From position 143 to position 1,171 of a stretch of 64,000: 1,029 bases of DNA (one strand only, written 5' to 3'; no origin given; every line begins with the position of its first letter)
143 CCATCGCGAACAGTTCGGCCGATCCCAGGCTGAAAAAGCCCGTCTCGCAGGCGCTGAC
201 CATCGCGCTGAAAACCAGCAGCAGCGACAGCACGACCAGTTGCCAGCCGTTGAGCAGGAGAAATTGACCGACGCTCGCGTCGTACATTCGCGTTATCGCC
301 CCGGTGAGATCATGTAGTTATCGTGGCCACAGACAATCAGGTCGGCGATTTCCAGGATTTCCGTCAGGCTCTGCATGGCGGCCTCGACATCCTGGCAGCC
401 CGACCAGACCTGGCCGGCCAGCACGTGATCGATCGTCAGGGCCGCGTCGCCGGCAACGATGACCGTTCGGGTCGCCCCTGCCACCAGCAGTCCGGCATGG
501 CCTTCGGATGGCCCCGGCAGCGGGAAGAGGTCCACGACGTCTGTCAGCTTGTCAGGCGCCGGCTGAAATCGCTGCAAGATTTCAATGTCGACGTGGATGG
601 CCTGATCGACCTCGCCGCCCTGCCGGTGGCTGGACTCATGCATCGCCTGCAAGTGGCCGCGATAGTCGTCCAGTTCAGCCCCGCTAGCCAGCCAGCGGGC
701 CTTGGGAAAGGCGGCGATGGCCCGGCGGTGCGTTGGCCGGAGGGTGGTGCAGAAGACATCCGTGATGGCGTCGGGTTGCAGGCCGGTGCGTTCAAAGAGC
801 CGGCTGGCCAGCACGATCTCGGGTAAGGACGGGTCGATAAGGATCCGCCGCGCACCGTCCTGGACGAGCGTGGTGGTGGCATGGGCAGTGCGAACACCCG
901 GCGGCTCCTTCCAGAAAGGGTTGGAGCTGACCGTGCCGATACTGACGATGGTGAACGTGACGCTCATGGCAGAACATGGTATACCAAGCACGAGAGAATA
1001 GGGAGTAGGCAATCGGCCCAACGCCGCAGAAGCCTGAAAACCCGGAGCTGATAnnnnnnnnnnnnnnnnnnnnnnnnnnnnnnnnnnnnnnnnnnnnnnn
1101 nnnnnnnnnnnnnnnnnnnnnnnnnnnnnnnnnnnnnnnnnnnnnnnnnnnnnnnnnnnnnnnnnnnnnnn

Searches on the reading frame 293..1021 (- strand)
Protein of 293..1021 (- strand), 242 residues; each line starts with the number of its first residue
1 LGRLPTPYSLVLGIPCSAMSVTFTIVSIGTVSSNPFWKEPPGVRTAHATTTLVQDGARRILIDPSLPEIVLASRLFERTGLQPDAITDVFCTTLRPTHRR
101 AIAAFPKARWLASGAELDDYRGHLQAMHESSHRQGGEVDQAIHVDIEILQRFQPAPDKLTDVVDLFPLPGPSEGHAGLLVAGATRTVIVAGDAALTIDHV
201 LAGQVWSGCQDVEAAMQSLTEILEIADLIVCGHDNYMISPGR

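Call 45: search_protein_families(library=pfam, proteins=[window:293-1021:-])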
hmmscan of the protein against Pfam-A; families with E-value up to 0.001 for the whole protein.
window:293-1021:- (242 aa): 1 family
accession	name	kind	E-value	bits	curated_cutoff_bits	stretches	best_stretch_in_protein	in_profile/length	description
PF00753.33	Lactamase_B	-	2e-05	25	22.7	1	49-204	7-161/196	Metallo-beta-lactamase superfamily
